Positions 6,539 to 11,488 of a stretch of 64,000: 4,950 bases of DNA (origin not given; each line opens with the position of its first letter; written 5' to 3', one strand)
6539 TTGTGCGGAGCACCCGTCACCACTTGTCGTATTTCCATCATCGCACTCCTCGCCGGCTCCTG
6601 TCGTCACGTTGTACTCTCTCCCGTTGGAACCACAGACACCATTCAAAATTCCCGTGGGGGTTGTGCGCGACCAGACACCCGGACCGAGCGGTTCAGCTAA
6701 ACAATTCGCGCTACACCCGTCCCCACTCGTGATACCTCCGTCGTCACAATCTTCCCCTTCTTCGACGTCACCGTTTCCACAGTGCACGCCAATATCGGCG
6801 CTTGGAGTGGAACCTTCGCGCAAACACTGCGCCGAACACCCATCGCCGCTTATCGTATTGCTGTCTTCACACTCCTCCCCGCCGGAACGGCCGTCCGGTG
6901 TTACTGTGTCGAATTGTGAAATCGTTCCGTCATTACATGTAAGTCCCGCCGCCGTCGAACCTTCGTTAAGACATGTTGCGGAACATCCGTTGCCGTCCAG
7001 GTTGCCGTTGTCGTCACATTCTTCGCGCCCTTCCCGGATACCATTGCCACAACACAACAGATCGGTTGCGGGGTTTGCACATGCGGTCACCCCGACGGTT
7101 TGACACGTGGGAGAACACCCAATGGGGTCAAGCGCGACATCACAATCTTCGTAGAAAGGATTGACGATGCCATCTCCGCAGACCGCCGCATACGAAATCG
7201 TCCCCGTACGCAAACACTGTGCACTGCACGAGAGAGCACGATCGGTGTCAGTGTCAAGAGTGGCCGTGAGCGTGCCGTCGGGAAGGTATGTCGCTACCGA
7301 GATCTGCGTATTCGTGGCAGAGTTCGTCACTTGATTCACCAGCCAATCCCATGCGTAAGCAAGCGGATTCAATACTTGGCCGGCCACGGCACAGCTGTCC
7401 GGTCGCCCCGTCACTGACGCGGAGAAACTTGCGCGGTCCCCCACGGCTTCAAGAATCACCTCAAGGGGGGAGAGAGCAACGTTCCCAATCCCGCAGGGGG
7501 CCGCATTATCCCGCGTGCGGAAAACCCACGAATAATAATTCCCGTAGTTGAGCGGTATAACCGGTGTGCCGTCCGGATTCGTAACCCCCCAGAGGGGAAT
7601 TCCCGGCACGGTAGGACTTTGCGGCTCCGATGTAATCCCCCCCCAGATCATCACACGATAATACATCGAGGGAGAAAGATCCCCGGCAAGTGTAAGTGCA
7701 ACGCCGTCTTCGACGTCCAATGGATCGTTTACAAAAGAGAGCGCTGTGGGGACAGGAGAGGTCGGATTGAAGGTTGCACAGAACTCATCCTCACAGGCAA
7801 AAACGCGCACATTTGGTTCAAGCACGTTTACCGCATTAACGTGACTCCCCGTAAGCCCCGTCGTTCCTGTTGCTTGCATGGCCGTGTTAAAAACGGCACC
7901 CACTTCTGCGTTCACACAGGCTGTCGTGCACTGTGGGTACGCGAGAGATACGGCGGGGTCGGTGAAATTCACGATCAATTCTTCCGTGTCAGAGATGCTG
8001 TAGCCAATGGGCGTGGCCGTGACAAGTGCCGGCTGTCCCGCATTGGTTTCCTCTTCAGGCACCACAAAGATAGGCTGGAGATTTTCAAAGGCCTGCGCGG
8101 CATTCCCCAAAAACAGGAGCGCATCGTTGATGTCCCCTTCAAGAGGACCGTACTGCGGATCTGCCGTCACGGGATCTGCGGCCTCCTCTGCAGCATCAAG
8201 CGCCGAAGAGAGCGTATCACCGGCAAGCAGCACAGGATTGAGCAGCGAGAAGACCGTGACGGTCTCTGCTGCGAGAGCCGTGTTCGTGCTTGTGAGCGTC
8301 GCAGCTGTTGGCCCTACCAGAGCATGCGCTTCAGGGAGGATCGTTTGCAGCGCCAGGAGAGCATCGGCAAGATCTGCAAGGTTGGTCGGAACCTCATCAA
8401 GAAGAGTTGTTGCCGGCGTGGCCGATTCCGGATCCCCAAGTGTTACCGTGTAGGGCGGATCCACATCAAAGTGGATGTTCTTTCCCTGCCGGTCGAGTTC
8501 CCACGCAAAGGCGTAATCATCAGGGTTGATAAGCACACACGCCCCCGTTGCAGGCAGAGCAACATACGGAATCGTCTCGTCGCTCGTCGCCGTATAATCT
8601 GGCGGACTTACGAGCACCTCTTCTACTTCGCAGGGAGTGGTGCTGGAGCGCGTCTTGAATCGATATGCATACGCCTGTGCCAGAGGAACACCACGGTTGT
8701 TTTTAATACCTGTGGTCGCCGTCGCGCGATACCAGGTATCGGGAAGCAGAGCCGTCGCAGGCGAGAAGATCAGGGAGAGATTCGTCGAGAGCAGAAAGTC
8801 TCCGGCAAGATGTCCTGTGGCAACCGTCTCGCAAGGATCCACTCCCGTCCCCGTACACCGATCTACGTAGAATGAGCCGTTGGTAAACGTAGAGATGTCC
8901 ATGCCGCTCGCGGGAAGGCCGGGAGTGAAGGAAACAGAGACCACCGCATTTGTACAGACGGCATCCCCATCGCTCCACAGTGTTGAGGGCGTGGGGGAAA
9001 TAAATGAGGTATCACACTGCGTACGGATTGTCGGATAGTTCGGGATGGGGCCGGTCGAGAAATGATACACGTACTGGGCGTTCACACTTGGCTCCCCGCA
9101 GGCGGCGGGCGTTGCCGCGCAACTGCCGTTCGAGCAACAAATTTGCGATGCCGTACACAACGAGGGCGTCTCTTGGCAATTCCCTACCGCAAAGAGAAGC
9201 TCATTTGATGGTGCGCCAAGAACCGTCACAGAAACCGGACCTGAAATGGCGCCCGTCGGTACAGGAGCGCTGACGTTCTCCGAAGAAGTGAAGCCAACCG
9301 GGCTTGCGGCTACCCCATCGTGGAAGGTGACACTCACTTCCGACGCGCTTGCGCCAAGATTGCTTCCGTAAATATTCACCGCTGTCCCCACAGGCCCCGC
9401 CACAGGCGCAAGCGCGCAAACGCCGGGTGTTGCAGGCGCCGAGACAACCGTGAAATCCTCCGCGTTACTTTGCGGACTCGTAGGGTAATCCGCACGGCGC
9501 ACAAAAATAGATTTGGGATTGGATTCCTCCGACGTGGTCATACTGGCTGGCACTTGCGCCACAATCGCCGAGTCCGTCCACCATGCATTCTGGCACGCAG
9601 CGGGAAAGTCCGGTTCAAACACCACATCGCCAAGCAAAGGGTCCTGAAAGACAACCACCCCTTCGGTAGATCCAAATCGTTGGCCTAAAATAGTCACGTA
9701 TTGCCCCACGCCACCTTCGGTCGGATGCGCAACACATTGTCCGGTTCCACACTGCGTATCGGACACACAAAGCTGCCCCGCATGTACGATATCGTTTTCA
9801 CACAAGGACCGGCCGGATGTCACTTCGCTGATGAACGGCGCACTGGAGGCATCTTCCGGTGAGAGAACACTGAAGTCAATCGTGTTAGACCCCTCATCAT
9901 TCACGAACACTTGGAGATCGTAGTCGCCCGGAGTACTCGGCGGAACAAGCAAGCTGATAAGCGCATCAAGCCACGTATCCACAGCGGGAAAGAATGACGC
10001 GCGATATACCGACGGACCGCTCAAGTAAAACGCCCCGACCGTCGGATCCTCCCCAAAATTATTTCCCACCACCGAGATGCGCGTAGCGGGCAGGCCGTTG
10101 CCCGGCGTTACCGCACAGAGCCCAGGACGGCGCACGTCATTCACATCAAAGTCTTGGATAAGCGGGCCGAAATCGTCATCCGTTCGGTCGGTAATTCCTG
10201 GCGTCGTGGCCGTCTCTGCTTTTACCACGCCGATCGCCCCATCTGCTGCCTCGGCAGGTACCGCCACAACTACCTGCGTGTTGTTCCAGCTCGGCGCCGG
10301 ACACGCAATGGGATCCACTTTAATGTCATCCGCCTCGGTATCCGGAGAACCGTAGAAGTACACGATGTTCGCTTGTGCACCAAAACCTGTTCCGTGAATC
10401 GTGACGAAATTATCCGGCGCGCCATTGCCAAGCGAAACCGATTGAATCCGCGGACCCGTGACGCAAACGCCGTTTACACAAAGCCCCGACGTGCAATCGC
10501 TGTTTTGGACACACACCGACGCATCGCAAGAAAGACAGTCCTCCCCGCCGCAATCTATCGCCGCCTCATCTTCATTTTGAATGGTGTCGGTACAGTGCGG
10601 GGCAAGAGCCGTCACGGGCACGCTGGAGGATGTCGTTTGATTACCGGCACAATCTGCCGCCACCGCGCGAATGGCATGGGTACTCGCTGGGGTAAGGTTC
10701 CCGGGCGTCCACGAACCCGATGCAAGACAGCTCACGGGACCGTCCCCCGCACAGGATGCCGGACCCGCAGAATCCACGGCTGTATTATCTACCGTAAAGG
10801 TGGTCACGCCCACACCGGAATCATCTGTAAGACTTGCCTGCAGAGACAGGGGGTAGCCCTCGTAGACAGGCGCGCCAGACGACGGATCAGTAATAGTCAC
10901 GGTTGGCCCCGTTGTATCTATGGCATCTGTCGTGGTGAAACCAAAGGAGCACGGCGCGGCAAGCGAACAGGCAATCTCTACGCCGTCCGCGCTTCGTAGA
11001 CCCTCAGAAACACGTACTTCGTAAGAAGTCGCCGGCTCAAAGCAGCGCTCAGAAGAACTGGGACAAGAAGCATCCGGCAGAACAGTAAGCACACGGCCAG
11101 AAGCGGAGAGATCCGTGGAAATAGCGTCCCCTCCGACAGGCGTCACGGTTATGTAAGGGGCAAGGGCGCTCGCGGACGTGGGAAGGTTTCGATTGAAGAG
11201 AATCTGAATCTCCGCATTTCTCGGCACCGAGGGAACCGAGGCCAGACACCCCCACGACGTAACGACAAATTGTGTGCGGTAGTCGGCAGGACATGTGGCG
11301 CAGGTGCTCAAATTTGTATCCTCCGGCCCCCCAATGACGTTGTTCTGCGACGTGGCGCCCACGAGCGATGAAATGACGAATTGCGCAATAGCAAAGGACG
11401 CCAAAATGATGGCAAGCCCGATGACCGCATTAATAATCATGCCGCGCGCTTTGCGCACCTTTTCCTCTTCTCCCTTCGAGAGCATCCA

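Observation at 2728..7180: Two tandem arrays of Cys-rich CGDG/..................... repeats in the giant protein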

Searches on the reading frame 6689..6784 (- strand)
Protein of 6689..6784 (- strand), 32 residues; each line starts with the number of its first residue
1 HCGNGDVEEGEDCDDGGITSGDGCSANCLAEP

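Call 61: search_solved_structures(query=A4, max_evalue=10, show_alignments=5)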
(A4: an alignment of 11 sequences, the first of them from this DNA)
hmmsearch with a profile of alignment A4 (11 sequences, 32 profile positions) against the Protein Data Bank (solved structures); distinct sequences matched with E-value up to 10: 11.
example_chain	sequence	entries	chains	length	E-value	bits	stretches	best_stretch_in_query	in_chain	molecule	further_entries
8sl1_A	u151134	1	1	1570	3.6e-05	27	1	1-29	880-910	Pappalysin-2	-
8a7d_C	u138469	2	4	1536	0.00022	24.5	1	1-31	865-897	Pappalysin-1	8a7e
7y5n_C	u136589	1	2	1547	0.00022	24.5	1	1-31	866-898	Pappalysin-1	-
7ufg_A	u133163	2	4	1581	0.00022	24.5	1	1-31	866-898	Pappalysin-1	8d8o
8hgg_C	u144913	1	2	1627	0.00023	24.4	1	1-31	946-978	Pappalysin-1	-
7y5q_A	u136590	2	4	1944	0.00028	24.2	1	1-31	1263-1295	Maltose/maltodextrin-binding periplasmic protein,Pappalysin-1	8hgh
2i47_A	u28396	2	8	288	0.05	17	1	1-17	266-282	ADAM 17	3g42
2mop_1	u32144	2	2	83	0.19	15.1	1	1-30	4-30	Disintegrin bitistatin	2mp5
2ao7_A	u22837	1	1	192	0.46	13.9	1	1-29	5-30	ADAM 10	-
8gh4_E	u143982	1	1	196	0.47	13.9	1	1-29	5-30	Disintegrin and metalloproteinase domain-containing protein 10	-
5l0q_A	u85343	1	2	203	0.49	13.8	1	1-29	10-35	Disintegrin and metalloproteinase domain-containing protein 10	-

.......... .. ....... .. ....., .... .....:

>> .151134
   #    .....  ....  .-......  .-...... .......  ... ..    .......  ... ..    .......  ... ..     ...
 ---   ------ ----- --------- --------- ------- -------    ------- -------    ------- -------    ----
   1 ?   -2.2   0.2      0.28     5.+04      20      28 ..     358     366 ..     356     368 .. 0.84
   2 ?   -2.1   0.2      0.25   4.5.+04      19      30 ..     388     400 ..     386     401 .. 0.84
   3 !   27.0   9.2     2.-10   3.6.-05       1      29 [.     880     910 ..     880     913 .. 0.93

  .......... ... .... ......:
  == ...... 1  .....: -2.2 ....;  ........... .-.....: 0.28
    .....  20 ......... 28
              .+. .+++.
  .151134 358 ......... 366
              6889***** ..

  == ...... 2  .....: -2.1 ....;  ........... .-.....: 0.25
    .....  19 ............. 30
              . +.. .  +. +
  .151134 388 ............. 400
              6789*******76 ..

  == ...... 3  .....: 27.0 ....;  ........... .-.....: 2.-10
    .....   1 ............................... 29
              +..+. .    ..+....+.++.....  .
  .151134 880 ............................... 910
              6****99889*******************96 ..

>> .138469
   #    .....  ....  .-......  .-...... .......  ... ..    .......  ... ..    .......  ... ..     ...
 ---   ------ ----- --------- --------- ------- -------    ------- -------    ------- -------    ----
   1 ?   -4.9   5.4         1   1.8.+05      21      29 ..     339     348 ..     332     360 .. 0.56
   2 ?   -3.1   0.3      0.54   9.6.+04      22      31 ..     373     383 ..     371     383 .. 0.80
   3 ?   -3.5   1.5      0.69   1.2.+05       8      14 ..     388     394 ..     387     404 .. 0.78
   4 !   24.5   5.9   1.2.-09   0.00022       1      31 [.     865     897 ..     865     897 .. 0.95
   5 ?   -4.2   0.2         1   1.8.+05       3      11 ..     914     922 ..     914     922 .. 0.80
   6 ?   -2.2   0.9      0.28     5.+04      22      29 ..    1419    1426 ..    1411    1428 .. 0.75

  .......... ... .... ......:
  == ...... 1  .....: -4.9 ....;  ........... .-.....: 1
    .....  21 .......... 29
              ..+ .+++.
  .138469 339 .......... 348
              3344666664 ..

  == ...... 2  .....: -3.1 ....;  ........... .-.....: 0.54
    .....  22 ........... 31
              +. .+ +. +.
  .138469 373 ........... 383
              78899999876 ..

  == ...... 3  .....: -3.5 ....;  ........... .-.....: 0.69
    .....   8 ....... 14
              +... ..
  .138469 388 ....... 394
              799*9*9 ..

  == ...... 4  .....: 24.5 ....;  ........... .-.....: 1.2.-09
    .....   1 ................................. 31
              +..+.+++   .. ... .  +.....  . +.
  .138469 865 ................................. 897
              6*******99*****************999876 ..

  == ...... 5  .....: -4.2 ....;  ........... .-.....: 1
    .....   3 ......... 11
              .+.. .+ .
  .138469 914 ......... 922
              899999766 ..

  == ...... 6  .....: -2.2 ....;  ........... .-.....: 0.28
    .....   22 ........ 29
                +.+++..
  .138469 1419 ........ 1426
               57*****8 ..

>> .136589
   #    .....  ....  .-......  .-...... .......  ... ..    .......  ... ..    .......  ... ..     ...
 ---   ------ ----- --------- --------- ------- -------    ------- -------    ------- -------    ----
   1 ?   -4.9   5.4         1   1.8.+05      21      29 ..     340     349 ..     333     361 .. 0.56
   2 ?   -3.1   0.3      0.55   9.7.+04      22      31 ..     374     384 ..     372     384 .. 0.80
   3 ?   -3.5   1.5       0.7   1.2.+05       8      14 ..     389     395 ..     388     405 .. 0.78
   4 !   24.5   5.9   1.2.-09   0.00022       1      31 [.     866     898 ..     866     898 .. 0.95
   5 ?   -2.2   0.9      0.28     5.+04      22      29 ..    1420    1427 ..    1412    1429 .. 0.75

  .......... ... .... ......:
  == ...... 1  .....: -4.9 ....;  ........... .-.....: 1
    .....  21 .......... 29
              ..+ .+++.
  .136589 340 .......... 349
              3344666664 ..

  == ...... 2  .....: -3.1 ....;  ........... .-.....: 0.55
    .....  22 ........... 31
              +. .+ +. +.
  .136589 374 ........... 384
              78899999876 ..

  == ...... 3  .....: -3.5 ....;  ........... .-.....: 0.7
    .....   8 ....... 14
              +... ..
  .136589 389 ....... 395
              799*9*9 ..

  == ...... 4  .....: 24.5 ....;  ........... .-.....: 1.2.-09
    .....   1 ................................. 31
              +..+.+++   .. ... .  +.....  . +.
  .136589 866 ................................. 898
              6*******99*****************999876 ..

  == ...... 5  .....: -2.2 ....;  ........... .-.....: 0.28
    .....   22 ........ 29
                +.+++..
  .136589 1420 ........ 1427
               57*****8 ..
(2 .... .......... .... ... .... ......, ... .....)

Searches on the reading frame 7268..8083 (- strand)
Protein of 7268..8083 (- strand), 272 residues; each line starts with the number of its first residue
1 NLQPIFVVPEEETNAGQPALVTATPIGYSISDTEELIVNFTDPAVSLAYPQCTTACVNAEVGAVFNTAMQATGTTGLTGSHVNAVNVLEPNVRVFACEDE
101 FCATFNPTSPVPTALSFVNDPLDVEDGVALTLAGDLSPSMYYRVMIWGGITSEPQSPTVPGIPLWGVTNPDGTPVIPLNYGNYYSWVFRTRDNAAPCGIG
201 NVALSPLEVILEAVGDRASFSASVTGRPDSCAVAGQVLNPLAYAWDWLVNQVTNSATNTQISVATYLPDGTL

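Call 84: search_protein_families(library=pfam, proteins=[window:7268-8083:-], max_evalue=1)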
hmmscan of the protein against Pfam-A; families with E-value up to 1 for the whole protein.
window:7268-8083:- (272 aa): 1 family
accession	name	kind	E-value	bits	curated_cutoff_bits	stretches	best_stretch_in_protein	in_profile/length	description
PF01113.26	DapB_N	-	0.16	12.5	25.6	1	25-97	52-121/124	Dihydrodipicolinate reductase, N-terminus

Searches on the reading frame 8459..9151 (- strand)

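Call 84: search_protein_families(library=pfam, proteins=[window:8459-9151:-], max_evalue=1)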
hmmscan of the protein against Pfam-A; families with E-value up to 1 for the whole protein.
window:8459-9151:- (231 aa): 1 family
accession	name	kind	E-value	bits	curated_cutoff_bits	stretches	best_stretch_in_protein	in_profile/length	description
PF13205.12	Big_5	-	1.2e-06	29.6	23.6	1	64-167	18-105/105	Bacterial Ig-like domain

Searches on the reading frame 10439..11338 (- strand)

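Call 84: search_protein_families(library=pfam, proteins=[window:10439-11338:-], max_evalue=1)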
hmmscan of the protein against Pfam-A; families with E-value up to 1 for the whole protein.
window:10439-11338:- (300 aa): 3 families
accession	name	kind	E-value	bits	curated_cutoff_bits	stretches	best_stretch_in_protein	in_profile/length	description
PF13205.12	Big_5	-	3.4e-07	31.4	23.6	1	37-136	18-105/105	Bacterial Ig-like domain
PF17957.7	Big_7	-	1.3e-05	26.2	24.1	1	145-224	1-69/70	Bacterial Ig domain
PF21481.3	DIKK1-2-4_C-subdom1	-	0.059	13.9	27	1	274-287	3-16/30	Dickkopf-related protein 1/2/4, C-terminal subdomain 1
